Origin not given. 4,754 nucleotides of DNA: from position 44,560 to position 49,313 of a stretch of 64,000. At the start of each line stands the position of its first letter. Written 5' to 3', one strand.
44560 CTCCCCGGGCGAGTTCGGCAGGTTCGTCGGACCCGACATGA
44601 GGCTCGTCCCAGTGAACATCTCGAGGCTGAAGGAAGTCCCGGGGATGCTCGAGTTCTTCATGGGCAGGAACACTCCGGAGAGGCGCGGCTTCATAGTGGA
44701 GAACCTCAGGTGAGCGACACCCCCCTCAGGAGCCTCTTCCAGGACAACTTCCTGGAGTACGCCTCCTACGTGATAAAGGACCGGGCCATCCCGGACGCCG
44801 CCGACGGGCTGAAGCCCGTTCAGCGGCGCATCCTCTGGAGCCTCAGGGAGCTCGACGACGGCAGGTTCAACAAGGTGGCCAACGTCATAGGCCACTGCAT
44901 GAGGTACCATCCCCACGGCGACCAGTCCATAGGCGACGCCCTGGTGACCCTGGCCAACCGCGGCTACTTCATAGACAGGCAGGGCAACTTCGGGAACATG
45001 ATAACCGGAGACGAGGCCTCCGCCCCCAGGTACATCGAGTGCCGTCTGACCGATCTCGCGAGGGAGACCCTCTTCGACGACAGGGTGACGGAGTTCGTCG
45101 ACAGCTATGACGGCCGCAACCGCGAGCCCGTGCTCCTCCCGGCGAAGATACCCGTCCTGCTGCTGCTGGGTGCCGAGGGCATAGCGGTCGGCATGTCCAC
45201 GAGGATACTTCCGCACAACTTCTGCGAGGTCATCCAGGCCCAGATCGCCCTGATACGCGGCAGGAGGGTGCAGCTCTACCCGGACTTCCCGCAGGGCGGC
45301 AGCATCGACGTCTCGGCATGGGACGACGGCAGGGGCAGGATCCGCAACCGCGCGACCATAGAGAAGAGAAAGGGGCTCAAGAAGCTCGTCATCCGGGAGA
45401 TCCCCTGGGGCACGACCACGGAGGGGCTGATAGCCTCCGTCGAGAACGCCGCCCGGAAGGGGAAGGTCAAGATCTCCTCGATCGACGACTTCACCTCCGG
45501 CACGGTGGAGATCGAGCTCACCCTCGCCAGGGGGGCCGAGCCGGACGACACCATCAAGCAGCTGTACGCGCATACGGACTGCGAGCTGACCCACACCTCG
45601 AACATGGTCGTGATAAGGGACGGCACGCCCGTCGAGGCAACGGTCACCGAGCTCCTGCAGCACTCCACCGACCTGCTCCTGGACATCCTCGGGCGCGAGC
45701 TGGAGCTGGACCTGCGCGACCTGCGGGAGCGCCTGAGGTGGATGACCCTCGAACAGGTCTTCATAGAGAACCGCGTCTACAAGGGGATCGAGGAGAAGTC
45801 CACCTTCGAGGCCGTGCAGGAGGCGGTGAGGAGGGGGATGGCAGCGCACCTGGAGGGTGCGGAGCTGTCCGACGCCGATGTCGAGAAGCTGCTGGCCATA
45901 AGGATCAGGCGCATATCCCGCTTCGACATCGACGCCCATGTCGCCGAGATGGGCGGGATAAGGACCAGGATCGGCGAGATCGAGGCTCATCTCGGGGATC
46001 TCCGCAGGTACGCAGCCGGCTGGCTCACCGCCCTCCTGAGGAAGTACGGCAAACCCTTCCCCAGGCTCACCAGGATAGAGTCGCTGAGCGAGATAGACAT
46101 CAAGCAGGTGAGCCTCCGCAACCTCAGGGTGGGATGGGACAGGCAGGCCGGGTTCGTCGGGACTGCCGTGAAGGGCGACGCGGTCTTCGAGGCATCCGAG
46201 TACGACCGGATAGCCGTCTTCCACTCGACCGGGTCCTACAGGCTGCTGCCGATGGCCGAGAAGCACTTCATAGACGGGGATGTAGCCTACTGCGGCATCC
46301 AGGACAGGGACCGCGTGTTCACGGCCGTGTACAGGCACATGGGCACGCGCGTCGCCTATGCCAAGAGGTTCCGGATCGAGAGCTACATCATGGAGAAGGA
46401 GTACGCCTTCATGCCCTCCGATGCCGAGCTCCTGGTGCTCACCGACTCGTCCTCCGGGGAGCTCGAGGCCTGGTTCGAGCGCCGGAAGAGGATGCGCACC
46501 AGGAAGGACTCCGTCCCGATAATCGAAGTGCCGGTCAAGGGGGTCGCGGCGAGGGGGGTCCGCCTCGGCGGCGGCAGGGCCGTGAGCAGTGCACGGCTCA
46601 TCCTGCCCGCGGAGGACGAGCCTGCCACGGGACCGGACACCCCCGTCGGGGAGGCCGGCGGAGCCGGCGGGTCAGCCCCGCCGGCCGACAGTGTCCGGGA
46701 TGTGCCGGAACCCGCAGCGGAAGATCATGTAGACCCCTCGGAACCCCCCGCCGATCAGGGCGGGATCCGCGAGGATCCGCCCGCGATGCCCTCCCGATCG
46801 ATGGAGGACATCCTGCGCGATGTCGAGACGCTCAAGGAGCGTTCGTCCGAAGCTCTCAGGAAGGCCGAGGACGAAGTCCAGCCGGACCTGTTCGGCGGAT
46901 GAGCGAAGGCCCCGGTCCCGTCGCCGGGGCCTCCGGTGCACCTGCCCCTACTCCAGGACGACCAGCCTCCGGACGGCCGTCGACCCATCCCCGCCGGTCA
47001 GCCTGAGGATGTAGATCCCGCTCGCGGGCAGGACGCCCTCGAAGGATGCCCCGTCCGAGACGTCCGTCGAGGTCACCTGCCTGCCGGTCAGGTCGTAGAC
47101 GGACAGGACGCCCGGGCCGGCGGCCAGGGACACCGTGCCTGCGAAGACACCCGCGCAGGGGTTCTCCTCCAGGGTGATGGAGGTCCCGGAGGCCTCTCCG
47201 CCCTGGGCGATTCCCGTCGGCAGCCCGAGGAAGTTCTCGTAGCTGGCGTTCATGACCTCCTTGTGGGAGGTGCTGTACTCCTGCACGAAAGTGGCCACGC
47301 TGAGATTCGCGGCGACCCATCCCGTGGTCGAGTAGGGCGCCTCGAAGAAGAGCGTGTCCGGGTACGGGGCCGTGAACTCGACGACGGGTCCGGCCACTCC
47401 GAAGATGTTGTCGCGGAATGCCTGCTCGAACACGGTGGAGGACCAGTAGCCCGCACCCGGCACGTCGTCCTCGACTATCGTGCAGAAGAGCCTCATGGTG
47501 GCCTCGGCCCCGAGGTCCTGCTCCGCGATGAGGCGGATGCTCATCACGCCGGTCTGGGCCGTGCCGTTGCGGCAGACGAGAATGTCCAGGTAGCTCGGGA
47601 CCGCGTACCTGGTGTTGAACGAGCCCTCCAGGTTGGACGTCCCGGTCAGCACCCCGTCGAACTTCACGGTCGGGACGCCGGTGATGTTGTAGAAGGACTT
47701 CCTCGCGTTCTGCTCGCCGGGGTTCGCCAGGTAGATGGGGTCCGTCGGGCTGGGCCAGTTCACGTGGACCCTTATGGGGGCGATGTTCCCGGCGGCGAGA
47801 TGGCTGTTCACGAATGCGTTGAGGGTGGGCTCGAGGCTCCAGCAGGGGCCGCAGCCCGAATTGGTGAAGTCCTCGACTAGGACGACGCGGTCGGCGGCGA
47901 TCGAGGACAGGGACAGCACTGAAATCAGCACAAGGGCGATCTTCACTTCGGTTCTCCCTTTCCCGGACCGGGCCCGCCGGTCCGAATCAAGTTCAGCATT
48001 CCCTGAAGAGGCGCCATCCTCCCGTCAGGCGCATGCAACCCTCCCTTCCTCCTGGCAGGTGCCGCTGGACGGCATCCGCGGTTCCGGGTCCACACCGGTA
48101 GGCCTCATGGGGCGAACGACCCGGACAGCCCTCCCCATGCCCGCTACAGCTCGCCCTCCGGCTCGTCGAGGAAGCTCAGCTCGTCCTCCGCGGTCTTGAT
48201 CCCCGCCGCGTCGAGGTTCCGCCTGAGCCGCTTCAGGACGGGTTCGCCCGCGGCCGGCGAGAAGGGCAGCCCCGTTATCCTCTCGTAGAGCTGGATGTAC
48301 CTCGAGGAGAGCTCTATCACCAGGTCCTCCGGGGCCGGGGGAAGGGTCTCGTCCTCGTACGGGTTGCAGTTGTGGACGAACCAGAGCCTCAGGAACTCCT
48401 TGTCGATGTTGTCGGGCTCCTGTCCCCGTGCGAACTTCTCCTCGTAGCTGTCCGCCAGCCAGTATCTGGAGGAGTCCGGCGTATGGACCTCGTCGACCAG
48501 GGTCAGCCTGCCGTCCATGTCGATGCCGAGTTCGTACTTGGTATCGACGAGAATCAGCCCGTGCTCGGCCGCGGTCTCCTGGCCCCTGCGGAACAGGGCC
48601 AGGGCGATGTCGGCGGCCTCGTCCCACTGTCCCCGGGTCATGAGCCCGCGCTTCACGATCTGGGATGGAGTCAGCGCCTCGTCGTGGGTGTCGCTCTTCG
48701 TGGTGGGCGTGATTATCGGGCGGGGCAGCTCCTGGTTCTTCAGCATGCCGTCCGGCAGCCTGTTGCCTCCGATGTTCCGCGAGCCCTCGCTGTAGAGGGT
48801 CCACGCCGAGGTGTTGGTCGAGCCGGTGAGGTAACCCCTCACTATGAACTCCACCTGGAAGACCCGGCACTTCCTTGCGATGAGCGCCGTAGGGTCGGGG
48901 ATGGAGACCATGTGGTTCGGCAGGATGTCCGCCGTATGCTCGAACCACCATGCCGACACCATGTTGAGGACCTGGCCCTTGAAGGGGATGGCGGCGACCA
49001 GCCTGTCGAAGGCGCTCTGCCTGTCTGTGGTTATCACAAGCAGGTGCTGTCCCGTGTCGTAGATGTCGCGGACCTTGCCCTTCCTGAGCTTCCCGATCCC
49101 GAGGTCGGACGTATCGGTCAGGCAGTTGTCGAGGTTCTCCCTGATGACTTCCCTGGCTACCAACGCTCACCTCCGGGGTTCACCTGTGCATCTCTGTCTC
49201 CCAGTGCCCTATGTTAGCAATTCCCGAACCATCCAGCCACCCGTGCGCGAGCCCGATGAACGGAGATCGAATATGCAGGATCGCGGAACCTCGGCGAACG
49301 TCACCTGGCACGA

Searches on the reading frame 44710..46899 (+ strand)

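Call 30: search_protein_families(library=pfam, proteins=[window:44710-46899:+], max_evalue=0.001)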
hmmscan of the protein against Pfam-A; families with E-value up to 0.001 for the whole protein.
window:44710-46899:+ (730 aa): 1 family
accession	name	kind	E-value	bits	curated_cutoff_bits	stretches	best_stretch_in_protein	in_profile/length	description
PF00521.26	DNA_topoisoIV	-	7.2e-104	348.5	31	1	25-434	1-423/432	DNA gyrase/topoisomerase IV, subunit A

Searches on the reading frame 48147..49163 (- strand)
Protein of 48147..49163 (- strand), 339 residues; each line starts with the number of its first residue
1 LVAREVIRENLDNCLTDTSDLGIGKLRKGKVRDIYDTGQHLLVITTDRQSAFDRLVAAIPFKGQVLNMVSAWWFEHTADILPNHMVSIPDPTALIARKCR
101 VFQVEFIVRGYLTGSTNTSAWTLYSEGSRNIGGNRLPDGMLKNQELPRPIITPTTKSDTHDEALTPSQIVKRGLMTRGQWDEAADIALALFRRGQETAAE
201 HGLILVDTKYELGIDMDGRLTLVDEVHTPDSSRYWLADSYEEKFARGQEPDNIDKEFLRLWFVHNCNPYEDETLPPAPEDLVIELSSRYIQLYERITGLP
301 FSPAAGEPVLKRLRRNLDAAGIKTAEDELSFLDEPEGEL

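Call 30: search_protein_families(library=pfam, proteins=[window:48147-49163:-], max_evalue=0.001)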
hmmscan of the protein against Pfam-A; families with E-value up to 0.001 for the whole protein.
window:48147-49163:- (339 aa): 1 family
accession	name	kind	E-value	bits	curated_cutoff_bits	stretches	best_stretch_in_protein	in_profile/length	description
PF01259.24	SAICAR_synt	-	1.5e-68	231.5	20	1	26-272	2-229/233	SAICAR synthetase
